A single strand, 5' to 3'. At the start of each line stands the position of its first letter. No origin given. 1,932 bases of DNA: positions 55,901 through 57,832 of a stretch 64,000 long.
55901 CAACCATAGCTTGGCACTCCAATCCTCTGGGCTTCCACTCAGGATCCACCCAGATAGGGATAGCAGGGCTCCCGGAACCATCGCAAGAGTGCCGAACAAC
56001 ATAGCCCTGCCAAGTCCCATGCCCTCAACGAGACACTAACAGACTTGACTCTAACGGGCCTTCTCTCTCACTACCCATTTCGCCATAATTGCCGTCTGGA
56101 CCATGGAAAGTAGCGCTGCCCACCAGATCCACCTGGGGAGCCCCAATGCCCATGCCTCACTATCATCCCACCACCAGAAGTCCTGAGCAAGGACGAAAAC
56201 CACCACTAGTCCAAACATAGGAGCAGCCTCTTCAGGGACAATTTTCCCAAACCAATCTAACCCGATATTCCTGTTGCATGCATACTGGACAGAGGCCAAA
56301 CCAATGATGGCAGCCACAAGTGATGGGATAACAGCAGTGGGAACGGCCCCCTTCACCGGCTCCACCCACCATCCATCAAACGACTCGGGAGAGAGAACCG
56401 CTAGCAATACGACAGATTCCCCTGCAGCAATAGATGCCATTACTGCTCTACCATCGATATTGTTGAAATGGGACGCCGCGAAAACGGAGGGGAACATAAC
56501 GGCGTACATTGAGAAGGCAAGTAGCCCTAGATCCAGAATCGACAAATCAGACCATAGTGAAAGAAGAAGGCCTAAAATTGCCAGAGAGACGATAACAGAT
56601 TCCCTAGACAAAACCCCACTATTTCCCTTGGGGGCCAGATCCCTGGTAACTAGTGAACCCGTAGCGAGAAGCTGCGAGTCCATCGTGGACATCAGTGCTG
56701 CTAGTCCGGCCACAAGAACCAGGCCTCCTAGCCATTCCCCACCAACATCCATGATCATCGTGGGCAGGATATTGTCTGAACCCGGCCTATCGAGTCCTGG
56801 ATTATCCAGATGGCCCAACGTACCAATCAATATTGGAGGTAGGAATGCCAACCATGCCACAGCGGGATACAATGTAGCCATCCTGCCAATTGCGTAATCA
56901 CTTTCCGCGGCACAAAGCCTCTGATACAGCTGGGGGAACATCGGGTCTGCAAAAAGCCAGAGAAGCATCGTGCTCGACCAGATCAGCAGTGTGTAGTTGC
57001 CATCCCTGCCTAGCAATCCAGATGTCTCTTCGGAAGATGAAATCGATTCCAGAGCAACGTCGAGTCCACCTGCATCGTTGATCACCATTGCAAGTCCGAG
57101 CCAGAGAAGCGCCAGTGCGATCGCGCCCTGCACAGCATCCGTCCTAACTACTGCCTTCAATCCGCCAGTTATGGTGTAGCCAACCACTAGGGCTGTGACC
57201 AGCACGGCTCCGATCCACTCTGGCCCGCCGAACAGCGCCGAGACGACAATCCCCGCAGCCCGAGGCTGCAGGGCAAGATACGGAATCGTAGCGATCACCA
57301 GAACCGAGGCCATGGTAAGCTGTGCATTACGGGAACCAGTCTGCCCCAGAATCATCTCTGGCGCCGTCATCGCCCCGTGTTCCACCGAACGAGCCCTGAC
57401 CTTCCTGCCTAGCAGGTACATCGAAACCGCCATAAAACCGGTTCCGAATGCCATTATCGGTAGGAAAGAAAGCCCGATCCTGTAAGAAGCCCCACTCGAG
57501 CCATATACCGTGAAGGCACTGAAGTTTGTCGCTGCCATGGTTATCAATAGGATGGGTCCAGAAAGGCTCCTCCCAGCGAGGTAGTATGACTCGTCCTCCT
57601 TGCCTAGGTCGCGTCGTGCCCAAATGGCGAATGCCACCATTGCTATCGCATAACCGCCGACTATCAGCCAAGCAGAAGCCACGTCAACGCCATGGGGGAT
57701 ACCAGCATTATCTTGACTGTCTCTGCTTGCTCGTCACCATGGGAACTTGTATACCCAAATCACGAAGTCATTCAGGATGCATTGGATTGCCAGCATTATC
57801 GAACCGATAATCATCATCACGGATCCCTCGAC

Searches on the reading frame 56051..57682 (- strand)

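Call 87: search_protein_families(library=pfam, proteins=[window:56051-57682:-], max_evalue=0.001)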
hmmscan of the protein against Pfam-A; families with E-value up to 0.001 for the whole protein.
window:56051-57682:- (543 aa): 1 family
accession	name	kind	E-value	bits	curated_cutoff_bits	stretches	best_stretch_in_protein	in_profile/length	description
PF00474.23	SSF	-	4e-29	102.2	22.8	1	33-368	1-349/406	Sodium:solute symporter family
